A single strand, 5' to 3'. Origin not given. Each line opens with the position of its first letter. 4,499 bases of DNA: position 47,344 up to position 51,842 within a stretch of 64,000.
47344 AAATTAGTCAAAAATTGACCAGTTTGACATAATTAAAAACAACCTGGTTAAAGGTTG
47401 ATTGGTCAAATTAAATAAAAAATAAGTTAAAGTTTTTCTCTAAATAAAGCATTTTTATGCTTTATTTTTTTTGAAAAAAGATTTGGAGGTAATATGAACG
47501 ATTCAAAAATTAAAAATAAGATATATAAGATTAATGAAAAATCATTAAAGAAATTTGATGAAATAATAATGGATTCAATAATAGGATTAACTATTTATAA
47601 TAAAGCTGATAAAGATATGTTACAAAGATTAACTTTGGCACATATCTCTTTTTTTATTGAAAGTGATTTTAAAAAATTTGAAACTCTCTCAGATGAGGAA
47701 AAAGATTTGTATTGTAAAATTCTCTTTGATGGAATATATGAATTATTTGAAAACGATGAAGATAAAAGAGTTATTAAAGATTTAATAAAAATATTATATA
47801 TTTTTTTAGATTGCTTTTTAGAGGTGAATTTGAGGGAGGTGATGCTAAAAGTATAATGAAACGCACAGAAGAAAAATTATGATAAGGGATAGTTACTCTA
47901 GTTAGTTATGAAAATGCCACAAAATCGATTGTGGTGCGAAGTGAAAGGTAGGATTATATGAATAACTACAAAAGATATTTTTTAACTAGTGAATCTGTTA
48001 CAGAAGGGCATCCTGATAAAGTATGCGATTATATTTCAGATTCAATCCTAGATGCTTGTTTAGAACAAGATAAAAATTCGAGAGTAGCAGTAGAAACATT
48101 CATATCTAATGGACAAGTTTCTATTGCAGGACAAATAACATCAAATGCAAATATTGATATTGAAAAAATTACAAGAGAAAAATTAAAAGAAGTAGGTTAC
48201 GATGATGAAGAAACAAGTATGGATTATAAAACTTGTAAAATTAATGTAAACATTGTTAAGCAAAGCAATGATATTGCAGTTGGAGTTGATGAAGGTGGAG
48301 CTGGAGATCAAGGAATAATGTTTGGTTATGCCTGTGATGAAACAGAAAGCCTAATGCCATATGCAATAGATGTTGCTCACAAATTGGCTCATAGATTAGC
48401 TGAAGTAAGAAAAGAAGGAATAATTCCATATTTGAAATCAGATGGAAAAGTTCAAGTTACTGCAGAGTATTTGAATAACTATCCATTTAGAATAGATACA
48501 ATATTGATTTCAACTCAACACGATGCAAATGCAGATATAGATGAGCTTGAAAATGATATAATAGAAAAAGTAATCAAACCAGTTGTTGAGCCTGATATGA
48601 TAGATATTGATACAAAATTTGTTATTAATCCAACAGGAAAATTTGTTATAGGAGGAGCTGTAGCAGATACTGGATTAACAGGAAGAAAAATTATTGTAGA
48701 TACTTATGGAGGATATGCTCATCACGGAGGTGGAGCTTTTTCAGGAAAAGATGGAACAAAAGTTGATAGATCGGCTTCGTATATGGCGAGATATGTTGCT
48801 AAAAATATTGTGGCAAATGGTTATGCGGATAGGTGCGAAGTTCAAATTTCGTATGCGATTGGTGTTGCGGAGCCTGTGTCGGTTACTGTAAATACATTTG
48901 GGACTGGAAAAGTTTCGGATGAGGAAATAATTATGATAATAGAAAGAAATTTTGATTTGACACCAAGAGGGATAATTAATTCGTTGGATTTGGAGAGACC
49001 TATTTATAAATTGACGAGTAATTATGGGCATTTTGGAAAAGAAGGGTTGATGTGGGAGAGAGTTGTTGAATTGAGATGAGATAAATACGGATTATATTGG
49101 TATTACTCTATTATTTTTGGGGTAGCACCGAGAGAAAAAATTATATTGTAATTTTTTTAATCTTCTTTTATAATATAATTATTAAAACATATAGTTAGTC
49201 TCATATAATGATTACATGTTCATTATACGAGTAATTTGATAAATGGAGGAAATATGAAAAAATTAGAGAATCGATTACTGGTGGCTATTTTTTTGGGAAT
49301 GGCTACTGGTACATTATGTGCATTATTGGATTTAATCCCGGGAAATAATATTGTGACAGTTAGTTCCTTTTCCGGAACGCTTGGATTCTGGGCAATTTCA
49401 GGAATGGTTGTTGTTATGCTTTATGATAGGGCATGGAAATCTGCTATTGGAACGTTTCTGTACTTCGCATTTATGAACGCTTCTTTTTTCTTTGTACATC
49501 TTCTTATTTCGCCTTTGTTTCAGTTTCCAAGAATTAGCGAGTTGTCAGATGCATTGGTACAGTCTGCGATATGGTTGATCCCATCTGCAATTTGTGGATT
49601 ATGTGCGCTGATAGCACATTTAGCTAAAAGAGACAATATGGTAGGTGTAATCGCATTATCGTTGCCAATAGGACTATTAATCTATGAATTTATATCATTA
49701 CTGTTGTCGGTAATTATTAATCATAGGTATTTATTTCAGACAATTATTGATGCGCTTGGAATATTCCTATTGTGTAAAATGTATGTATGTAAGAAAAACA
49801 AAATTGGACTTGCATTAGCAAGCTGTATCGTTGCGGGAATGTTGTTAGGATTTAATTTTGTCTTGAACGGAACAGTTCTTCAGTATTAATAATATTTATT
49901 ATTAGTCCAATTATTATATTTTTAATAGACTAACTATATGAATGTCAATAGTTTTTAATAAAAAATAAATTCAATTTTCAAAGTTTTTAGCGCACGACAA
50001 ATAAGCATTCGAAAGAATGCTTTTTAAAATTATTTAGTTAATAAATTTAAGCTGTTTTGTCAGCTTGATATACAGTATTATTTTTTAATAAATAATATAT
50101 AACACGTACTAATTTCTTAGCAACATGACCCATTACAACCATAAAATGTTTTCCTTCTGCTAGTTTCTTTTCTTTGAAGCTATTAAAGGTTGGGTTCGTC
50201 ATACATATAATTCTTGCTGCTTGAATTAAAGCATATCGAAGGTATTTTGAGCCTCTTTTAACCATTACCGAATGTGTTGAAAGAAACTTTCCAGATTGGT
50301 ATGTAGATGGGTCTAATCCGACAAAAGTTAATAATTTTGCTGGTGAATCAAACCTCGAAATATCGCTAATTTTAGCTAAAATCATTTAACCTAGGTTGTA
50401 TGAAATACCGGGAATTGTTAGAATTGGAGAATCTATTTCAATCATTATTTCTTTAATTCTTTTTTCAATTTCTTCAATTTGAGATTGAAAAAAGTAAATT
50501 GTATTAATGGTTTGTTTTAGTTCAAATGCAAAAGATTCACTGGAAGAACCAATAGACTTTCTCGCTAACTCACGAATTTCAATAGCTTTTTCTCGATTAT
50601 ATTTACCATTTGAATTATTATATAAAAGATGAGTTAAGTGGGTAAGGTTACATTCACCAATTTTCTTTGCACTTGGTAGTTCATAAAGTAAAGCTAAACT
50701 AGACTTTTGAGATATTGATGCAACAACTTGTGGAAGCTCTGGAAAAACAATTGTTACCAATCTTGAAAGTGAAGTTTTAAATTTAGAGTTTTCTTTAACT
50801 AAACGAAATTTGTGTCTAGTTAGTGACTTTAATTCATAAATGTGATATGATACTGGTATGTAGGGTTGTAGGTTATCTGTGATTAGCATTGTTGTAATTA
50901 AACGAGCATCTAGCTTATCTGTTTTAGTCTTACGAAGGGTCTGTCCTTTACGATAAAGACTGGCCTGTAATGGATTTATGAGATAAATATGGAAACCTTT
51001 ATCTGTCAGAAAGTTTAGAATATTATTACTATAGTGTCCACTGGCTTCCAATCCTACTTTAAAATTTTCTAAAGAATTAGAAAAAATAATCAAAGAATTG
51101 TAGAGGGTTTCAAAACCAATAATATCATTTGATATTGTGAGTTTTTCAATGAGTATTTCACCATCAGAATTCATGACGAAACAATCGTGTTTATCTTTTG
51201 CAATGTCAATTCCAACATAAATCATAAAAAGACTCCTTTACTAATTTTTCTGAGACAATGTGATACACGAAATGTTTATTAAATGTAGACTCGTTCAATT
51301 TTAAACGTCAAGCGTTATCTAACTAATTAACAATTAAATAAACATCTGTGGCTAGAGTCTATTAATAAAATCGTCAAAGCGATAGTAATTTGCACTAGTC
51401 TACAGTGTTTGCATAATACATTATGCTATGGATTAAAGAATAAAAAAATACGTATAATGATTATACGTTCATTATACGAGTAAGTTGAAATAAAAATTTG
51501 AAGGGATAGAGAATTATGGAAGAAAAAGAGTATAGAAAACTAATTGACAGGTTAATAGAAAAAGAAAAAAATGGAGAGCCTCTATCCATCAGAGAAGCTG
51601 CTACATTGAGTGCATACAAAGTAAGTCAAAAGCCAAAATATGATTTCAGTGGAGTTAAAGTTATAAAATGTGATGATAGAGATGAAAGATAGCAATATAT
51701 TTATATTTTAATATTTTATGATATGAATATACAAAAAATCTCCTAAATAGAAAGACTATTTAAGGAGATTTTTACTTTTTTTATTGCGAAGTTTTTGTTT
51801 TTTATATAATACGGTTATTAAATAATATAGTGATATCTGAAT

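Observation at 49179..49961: Membrane-protein gene bracketed by inverted repeats next to a Piv/IS110-type recombinase; inversion would build a consensus promoter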

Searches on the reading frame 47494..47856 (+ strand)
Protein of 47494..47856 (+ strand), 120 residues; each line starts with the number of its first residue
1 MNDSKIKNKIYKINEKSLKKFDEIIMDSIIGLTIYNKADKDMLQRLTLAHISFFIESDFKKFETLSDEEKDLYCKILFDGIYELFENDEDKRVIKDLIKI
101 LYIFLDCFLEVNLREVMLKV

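Call 8: search_protein_families(library=pfam, proteins=[window:47494-47856:+], max_evalue=0.01)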
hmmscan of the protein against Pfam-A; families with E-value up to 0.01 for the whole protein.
window:47494-47856:+ (120 aa): 1 family
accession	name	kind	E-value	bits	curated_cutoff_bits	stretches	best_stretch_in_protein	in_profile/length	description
PF05823.17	Gp-FAR-1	-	0.0013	19.6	29.2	1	4-96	62-148/149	Nematode fatty acid retinoid binding protein (Gp-FAR-1)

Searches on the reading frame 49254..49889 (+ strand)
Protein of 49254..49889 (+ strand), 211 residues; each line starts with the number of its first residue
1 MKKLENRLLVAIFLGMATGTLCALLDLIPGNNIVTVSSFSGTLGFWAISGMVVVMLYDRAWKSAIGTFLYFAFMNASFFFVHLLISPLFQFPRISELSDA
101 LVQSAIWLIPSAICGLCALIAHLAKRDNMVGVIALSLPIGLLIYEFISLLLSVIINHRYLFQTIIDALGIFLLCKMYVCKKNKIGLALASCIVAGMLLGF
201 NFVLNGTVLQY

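Call 8: search_protein_families(library=pfam, proteins=[window:49254-49889:+], max_evalue=0.01)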
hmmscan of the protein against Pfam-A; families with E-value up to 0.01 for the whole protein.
window:49254-49889:+ (211 aa): 1 family
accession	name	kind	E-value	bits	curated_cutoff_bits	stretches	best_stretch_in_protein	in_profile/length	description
PF20128.4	DUF6518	-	0.00052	20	25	1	6-203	9-198/204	Family of unknown function (DUF6518)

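Call 9: find_encoding_contigs(protein=window:49254-49886:+, flank=6000, max_places=10)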
Protein window:49254-49886:+ (211 aa): 6 contigs read that carry it; 6 places shown.
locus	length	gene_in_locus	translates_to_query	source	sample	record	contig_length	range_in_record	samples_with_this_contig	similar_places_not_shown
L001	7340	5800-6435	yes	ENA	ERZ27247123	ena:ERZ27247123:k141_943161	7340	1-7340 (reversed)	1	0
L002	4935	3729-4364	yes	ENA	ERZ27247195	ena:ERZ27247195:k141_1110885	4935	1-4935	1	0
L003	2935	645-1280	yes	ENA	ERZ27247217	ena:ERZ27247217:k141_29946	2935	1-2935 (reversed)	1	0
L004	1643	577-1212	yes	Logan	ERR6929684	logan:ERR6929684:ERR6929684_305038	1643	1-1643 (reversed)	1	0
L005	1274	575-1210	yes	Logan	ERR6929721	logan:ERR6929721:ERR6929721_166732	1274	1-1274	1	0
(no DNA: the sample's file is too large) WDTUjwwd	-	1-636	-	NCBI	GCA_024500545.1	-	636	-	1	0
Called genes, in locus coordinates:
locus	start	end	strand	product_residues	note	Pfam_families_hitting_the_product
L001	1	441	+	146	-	?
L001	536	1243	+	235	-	PF01643:Acyl-ACP_TE, PF20791:Acyl-ACP_TE_C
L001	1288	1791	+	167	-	PF13238:AAA_18 (weak)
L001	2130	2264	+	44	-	-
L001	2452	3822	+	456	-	PF01938:TRAM, PF05958:tRNA_U5-meth_tr, PF02475:TRM5-TYW2_MTfase, PF05175:MTS (weak), PF06325:PrmA (faint), PF09445:Methyltransf_15, PF13847:Methyltransf_31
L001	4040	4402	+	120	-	-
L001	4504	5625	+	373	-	PF00438:S-AdoMet_synt_N, PF02772:S-AdoMet_synt_M, PF02773:S-AdoMet_synt_C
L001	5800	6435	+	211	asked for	-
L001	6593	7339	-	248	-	?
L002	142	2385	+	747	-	PF00912:Transgly, PF00905:Transpeptidase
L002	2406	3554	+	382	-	PF00438:S-AdoMet_synt_N, PF02772:S-AdoMet_synt_M, PF02773:S-AdoMet_synt_C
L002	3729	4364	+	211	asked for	-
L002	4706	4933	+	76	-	?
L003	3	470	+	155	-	?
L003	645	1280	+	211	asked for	-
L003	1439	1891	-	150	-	PF02371:Transposase_20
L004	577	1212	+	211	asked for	-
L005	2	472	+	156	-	?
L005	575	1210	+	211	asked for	-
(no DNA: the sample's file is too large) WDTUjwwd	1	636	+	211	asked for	?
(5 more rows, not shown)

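Call 45: search_protein_families(library=ncbifam, proteins=[window:49254-49889:+], max_evalue=0.01)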
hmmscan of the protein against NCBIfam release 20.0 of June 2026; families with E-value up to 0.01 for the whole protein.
window:49254-49889:+ (211 aa): 0 families

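Call 47: find_homologous_proteins(query=window:49254-49886:+, max_evalue=0.00001)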
Query window:49254-49886:+ (211 aa): 40 proteins with E <= 0.00001 among 610 candidates.
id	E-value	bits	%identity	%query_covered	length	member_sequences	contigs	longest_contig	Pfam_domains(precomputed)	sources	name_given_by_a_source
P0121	1.1e-128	445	100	100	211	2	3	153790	-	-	-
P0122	8.5e-98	344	77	100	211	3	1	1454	-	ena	-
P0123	1.4e-97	343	77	100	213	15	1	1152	-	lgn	-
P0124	1.7e-97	343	74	100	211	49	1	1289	-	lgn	-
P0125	5.1e-97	342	76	100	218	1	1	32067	-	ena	-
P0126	5.5e-97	342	75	100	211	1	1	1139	-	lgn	-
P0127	1.2e-94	334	74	100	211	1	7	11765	-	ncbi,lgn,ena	-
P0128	2.1e-94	333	74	100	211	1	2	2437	-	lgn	-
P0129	5.9e-94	332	73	100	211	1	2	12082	-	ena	-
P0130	1.6e-93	330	74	100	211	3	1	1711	-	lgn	-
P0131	1.3e-91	324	73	99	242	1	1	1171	-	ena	-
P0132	7.3e-89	315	70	100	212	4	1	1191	-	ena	-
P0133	3.4e-86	306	67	100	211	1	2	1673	-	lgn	-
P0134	1.2e-82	295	70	94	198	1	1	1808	-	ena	-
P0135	2.9e-75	271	65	100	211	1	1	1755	-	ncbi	-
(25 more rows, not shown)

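Call 48: find_encoding_contigs(protein=P0125, flank=2500, max_places=3)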
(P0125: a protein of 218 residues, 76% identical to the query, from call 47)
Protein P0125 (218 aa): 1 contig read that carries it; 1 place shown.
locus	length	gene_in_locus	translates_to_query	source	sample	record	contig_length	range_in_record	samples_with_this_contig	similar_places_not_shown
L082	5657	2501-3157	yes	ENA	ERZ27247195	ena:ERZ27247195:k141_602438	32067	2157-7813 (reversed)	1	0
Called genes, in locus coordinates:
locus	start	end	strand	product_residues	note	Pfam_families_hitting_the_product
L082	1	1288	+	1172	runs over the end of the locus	PF17757:UvrB_inter, PF02559:CarD_TRCF_RID, PF00270:DEAD, PF04851:ResIII, PF22590:Cas3-like_C_2 (faint), PF00271:Helicase_C, PF03461:TRCF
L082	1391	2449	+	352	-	PF13145:Rotamase_2 (faint)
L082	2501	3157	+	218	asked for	-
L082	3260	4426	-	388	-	PF00254:FKBP_C, PF05698:Trigger_C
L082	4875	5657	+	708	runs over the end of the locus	PF03477:ATP-cone, PF13597:NRDD, PF01228:Gly_radical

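Call 49: find_encoding_contigs(protein=P0127, flank=2500, max_places=6)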
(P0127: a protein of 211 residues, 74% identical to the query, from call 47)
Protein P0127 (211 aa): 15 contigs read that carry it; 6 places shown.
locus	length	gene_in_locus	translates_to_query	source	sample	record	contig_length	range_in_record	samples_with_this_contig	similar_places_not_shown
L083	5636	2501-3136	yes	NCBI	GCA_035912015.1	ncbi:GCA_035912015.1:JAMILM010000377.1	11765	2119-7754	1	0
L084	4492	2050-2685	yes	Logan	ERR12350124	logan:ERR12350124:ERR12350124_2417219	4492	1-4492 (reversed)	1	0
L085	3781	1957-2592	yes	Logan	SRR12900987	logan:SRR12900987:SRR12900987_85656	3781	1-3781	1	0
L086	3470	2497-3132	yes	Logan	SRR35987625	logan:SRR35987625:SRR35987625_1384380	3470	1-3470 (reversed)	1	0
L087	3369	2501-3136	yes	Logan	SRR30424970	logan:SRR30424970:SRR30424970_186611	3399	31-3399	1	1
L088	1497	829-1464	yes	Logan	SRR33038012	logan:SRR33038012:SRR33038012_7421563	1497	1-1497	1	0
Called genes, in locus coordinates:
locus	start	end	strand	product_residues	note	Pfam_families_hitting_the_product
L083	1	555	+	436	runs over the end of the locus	PF00239:Resolvase, PF07508:Recombinase, PF13408:Zn_ribbon_recom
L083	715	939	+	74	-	PF01381:HTH_3 (faint), PF13443:HTH_26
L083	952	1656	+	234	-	-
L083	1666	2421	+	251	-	PF22945:LEM-3_GIY-YIG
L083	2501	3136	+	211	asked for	-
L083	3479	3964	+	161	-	PF00583:Acetyltransf_1 (faint), PF13673:Acetyltransf_10, PF13508:Acetyltransf_7 (weak)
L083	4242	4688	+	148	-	PF14268:YoaP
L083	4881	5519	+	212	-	PF11667:DUF3267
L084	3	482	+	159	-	?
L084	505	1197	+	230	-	-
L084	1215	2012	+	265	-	PF22945:LEM-3_GIY-YIG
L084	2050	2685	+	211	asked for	-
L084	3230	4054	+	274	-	PF00753:Lactamase_B, PF19583:ODP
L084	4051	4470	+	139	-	-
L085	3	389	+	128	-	?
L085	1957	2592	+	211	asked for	-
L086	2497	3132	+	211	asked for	-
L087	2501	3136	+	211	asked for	-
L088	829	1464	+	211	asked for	-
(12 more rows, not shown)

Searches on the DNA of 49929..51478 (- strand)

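Call 56: search_dna_similar(query=window:49929-51478:-, collection=plasmids, mode=distant, max_rows=8)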
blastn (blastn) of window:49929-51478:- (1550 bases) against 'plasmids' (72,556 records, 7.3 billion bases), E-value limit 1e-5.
Records with a match: 5; places in all: 6; records where one place covers at least 80% of the query: 0.
Best place of each record, by identity: 60-80% 5.
By first word of the organism name: Lactococcus 2; Clostridium 1; Monoglobus 1; Jeotgalibaca 1.
By predicted mobility (MOB-suite, as given by PLSDB): non-mobilizable 5.
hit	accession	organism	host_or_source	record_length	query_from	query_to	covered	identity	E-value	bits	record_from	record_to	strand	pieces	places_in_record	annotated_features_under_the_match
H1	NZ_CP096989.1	Clostridium felsineum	whole organism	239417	419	1404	64%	65.3%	1e-51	213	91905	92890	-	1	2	IS110 family transposase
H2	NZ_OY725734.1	Monoglobus pectinilyticus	-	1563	119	673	36%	65.2%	3e-16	96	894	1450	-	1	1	IS110 family transposase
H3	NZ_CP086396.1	Lactococcus formosensis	cell culture,digestive tract of a ...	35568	71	295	15%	69.4%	9e-10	73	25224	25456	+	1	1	IS110 family transposase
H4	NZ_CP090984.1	Jeotgalibaca sp. MA1X17-3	Cultured bacteria,Antarctica sediment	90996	1306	1402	6%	76.3%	5e-7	65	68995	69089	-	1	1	transposase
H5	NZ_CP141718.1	Lactococcus garvieae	Salmo trutta,cell culture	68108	90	176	6%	78.2%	1e-8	70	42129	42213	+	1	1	none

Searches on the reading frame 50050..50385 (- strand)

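Call 8: search_protein_families(library=pfam, proteins=[window:50050-50385:-], max_evalue=0.01)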
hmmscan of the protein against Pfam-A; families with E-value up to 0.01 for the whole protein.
window:50050-50385:- (112 aa): 1 family
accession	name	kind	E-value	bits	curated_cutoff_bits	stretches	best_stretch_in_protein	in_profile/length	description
PF02371.22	Transposase_20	-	5.2e-17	62.4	21.3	1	2-70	18-85/87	Transposase IS116/IS110/IS902 family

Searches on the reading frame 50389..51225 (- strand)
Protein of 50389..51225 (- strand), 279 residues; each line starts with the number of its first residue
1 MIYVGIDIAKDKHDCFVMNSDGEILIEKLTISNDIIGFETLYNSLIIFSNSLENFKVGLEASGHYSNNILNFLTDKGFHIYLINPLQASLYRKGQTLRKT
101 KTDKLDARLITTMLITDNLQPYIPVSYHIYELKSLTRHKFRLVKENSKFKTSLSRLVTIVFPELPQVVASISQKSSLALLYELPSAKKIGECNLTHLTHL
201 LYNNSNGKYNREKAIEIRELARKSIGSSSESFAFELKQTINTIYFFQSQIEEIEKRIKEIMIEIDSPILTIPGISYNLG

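Call 8: search_protein_families(library=pfam, proteins=[window:50389-51225:-], max_evalue=0.01)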
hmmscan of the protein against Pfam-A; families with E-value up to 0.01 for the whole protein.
window:50389-51225:- (279 aa): 1 family
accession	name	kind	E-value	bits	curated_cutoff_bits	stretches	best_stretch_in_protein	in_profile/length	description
PF01548.23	DEDD_Tnp_IS110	-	5.6e-39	133.9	29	1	4-162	1-155/155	Transposase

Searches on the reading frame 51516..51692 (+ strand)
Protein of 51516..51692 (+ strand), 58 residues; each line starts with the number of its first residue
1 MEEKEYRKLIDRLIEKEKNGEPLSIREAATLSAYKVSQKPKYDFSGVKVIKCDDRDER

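Call 8: search_protein_families(library=pfam, proteins=[window:51516-51692:+], max_evalue=0.01)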
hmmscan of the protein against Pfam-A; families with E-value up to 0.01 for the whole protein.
window:51516-51692:+ (58 aa): 0 families

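Call 30: find_encoding_contigs(protein=window:51516-51689:+, flank=4000, max_places=10)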
Protein window:51516-51689:+ (58 aa): 4 contigs read that carry it; 4 places shown.
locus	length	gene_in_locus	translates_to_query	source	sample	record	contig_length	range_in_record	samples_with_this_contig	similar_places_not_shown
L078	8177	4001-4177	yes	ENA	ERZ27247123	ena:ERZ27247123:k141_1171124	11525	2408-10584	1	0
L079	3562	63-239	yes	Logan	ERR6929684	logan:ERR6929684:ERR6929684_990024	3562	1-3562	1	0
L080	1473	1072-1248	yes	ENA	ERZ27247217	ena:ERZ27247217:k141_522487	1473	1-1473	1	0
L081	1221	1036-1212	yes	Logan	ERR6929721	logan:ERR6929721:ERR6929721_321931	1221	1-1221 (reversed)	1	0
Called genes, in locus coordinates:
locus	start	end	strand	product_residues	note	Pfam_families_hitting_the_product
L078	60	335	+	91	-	PF12840:HTH_20, PF13412:HTH_24, PF01022:HTH_5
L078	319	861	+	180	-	PF07853:DUF1648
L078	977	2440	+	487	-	PF03572:Peptidase_S41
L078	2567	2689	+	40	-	PF22765:DUF7010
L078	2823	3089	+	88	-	PF22765:DUF7010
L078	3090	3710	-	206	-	PF01548:DEDD_Tnp_IS110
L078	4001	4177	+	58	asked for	-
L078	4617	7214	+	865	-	PF09479:Flg_new (faint), PF18998:Flg_new_2 (faint), PF12810:ALK_LTK_GRD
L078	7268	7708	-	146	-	-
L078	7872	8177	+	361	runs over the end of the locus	-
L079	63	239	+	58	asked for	-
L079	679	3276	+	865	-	PF09479:Flg_new (faint), PF18998:Flg_new_2 (faint), PF12810:ALK_LTK_GRD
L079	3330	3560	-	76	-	?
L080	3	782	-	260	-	?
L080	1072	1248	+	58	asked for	-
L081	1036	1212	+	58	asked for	-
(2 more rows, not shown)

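Call 45: search_protein_families(library=ncbifam, proteins=[window:51516-51692:+], max_evalue=0.01)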
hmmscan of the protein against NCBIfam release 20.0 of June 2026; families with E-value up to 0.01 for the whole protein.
window:51516-51692:+ (58 aa): 0 families
